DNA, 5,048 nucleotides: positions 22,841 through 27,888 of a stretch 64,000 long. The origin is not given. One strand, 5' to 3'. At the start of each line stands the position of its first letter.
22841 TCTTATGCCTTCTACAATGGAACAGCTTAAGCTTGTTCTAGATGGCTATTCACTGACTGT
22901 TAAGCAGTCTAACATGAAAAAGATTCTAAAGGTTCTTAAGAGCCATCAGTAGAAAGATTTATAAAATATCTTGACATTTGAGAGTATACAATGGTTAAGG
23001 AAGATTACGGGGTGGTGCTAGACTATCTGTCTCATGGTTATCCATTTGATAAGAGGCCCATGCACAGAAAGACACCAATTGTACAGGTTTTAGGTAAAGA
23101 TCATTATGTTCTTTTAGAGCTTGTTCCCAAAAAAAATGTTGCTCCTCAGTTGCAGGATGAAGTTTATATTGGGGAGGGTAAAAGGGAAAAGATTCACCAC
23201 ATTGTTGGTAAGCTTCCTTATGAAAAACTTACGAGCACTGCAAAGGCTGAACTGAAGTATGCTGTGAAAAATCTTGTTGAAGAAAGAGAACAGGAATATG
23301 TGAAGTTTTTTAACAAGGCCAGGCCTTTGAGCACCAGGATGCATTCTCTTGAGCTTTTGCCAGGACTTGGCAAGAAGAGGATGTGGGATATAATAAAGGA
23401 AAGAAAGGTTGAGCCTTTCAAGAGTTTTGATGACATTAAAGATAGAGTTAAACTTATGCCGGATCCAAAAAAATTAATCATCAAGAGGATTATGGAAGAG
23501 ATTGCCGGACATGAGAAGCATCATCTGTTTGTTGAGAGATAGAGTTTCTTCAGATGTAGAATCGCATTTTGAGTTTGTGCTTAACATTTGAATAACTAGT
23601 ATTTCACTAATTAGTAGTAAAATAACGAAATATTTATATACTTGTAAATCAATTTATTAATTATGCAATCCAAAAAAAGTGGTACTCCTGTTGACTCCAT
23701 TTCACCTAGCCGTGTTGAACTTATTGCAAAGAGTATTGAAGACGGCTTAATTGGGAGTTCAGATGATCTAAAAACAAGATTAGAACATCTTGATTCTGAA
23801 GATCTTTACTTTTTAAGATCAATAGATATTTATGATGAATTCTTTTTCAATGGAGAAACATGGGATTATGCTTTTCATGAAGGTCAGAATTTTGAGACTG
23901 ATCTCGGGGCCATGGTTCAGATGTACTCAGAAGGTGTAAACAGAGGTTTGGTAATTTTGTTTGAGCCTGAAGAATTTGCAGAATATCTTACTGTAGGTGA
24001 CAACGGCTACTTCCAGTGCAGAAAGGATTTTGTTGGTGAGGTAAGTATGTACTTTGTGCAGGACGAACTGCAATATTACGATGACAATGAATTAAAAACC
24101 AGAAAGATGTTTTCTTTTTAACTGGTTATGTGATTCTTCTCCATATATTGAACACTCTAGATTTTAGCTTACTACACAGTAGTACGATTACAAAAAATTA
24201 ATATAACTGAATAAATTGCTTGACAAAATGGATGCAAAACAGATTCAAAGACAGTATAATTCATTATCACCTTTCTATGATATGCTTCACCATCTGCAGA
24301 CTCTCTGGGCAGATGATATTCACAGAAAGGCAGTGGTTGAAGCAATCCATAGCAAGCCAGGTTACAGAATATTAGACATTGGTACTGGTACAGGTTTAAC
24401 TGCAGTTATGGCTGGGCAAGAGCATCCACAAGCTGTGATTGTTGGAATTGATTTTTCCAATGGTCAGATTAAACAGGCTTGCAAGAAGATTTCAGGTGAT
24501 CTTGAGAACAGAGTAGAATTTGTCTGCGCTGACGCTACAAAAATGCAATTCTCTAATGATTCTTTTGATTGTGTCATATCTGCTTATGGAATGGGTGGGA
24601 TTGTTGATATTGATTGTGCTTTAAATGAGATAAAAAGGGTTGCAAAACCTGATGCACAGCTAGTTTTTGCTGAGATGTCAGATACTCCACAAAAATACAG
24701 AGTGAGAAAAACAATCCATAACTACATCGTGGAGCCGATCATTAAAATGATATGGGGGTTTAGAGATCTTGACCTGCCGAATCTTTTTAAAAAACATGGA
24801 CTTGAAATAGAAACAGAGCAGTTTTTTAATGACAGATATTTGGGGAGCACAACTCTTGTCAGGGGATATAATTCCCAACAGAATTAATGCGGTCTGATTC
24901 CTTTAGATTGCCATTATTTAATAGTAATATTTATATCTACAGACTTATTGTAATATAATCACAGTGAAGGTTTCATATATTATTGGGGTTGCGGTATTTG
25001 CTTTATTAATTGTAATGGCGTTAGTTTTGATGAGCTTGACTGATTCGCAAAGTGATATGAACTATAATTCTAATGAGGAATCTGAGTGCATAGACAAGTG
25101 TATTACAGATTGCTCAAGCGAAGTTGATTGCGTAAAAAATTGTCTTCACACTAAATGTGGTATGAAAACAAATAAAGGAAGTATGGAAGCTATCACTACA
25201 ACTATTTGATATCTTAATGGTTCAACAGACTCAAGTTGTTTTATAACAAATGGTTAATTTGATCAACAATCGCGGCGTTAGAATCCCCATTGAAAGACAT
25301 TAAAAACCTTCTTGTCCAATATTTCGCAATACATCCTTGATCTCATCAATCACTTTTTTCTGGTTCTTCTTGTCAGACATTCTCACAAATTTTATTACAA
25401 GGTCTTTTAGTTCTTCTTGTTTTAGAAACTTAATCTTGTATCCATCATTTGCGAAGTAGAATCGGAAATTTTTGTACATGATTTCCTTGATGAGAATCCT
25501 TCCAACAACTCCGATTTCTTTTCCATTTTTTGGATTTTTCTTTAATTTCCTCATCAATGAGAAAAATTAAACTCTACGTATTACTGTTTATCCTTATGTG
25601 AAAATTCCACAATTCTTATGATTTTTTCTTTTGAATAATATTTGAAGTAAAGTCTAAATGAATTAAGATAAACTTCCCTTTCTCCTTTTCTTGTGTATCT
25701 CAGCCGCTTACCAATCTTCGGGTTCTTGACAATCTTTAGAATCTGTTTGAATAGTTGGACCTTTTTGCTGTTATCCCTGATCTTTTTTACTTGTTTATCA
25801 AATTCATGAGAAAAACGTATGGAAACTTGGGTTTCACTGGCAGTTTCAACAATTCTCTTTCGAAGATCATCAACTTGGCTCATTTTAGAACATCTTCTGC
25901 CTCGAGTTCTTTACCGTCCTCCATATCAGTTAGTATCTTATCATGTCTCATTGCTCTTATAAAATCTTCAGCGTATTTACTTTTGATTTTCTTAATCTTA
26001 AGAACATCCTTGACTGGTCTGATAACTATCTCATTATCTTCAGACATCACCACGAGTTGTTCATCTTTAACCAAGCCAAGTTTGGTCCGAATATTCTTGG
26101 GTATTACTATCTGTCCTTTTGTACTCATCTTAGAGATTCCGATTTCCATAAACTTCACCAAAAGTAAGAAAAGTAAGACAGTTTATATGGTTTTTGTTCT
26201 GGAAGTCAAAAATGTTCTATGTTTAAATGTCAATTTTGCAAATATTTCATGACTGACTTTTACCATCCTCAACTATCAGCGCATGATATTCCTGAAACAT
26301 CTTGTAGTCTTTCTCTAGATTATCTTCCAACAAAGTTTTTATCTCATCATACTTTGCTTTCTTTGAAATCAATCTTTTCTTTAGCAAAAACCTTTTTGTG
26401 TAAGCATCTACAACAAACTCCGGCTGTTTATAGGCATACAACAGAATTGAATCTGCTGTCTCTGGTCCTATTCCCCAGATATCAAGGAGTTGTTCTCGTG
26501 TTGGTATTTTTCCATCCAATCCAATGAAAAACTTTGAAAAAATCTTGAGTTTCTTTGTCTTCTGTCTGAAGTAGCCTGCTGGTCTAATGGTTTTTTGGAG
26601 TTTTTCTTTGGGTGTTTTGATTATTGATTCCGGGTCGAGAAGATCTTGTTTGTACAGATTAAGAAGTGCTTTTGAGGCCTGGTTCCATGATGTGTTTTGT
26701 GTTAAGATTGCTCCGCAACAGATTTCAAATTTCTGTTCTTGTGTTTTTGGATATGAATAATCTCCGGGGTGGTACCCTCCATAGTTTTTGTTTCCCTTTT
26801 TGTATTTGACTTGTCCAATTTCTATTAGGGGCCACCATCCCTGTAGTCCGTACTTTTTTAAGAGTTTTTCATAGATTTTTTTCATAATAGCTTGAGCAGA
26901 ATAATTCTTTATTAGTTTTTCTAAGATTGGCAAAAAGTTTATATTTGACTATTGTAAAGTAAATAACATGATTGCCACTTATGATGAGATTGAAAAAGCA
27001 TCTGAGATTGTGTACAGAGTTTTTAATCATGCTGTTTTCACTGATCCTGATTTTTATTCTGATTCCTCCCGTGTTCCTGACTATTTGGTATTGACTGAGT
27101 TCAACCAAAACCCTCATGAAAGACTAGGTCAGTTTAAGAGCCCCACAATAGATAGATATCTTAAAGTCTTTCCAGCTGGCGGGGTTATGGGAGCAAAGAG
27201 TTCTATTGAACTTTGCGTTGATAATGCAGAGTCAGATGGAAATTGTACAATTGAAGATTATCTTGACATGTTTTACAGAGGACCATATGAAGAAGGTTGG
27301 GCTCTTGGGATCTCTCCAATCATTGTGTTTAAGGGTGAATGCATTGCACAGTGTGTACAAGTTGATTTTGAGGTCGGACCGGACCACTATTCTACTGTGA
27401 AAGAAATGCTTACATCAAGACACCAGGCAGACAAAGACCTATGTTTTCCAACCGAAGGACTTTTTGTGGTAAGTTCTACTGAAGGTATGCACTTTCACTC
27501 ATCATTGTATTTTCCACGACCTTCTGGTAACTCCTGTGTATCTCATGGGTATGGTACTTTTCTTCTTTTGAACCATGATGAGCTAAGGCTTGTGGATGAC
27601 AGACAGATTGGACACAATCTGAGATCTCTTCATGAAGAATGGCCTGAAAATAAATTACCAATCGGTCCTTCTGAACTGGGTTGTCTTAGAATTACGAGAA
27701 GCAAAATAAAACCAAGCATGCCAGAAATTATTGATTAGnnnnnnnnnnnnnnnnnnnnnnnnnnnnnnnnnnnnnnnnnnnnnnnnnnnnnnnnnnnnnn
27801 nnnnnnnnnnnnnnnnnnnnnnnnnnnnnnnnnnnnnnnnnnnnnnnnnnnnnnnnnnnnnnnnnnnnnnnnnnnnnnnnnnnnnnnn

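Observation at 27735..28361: Transglutaminase-like Cys protease encoded directly after the giant surface protein (LapA/LapG-like logic)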

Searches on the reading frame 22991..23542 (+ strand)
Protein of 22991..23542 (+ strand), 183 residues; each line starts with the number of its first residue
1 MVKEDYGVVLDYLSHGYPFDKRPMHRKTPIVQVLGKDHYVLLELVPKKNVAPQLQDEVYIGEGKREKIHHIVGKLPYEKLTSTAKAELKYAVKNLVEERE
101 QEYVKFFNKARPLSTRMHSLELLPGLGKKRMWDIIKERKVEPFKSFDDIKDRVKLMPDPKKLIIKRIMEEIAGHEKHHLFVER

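Call 90: search_protein_families(library=pfam, proteins=[window:22991-23542:+], max_evalue=0.0001)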
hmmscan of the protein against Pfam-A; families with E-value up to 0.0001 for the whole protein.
window:22991-23542:+ (183 aa): 1 family
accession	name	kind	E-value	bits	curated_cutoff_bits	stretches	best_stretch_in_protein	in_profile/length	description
PF04919.18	DUF655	-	4.1e-68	229.3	22.2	1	4-182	2-181/181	Protein of unknown function (DUF655)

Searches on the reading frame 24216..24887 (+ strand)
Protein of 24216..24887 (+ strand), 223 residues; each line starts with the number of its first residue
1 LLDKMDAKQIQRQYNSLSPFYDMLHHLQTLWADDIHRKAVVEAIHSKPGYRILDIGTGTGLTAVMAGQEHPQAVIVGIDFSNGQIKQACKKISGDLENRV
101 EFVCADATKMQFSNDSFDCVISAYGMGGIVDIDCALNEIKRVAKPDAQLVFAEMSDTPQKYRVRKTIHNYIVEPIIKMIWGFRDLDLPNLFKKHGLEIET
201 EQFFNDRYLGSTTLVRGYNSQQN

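Call 90: search_protein_families(library=pfam, proteins=[window:24216-24887:+], max_evalue=0.0001)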
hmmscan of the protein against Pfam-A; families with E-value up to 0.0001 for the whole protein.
window:24216-24887:+ (223 aa): 12 families
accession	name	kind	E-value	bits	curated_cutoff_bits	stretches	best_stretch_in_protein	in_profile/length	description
PF01209.24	Ubie_methyltran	-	2.8e-23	82.9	20.1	1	6-158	5-158/233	ubiE/COQ5 methyltransferase family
PF13847.12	Methyltransf_31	-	2.5e-19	69.9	27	1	47-170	2-129/145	Methyltransferase domain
PF13649.12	Methyltransf_25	-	3.3e-18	66.6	27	1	52-146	1-96/97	Methyltransferase domain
PF08241.18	Methyltransf_11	-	1.4e-17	64.6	21.2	1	53-151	1-95/95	Methyltransferase domain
PF13489.12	Methyltransf_23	-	4.3e-14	53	27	1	23-200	1-163/164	Methyltransferase domain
PF08242.18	Methyltransf_12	-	1.5e-11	45.3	30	1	53-148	1-97/98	Methyltransferase domain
PF12847.13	Methyltransf_18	-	7.5e-09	36.2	27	1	47-167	13-128/151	Methyltransferase domain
PF01135.25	PCMT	-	6.2e-08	33.1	20.3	1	39-111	64-137/210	Protein-L-isoaspartate(D-aspartate) O-methyltransferase (PCMT)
PF02353.26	CMAS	-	1.6e-06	28.1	27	1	36-150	50-163/273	Mycolic acid cyclopropane synthetase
PF05175.20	MTS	-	3.8e-06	27.1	23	1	38-122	21-104/170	Methyltransferase small domain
PF24675.1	NpmA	-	2.8e-05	24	60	1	50-149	25-134/214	16S rRNA (adenine(1408)-N(1))-methyltransferase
PF02390.23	Methyltransf_4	-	6e-05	23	24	1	52-110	5-63/173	Putative methyltransferase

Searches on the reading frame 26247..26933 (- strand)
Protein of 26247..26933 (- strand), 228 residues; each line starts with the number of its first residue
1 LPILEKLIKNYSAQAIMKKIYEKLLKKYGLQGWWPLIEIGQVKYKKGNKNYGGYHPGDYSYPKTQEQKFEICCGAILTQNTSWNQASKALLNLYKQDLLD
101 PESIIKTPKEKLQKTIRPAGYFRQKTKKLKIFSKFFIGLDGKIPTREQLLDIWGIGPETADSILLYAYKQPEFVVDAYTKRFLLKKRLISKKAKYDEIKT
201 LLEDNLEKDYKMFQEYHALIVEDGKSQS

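Call 3: search_protein_families(library=pfam, proteins=[window:26247-26933:-], max_evalue=1)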
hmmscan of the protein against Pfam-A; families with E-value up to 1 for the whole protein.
window:26247-26933:- (228 aa): 5 families
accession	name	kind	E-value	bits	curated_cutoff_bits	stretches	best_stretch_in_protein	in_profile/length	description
PF00730.31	HhH-GPD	-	8.6e-18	65.1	26.2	1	74-207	2-107/108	HhH-GPD superfamily base excision DNA repair protein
PF00633.29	HHH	-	6.3e-05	23.1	24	1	145-166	9-30/30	Helix-hairpin-helix motif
PF04485.17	NblA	-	0.021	15.7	25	1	66-96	5-35/50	Phycobilisome degradation protein nblA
PF12836.13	HHH_3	-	0.078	13.5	27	1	141-162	38-59/65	Helix-hairpin-helix motif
PF12826.13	HHH_2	-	0.16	12.6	27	1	145-166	33-54/64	Helix-hairpin-helix motif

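Call 4: search_protein_families(library=ncbifam, proteins=[window:26247-26933:-], max_evalue=1)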
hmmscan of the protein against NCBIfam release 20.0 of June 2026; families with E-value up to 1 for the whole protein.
window:26247-26933:- (228 aa): 7 families
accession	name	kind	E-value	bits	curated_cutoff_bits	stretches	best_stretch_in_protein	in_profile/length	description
NF010494.0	PRK13913.1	equivalog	1.6e-24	87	192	1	59-214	23-188/220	3-methyladenine DNA glycosylase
TIGR01083.1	nth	equivalog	3.8e-16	59.3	211.7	1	66-225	25-182/192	endonuclease III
NF053634.1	MonDNAglycDR2438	equivalog_domain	2.8e-08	33.6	400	1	73-225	25-185/219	monofunctional DNA glycosylase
TIGR01084.1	mutY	equivalog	3.5e-06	26.8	286.5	1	105-207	64-167/277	A/G-specific adenine glycosylase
NF010488.0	PRK13910.1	equivalog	0.00036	20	471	1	108-206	33-132/290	adenine-specific DNA glycosylase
TIGR00588.1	ogg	subfamily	0.0016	17.7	397.85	1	145-187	218-261/310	8-oxoguanine DNA-glycosylase (ogg)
NF007978.0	PRK10702.1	equivalog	0.0048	16.5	405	1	68-211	29-172/211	endonuclease III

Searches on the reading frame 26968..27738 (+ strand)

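Call 3: search_protein_families(library=pfam, proteins=[window:26968-27738:+], max_evalue=1)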
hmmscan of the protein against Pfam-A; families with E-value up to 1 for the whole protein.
window:26968-27738:+ (256 aa): 3 families
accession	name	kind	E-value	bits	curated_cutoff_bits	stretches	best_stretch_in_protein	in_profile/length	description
PF24387.1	AEP-like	-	0.099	12.9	27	1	148-219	56-113/133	Archaeo-eukaryotic primase 1D-like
PF15718.10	MNR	-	0.39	9.1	27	1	1-34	780-813/964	Protein moonraker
PF17584.7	ComS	-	0.76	9.8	27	0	173-192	5-24/44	Bacillus competence protein S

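Call 4: search_protein_families(library=ncbifam, proteins=[window:26968-27738:+], max_evalue=1)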
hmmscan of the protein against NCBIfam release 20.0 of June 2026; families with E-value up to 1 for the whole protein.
window:26968-27738:+ (256 aa): 0 families
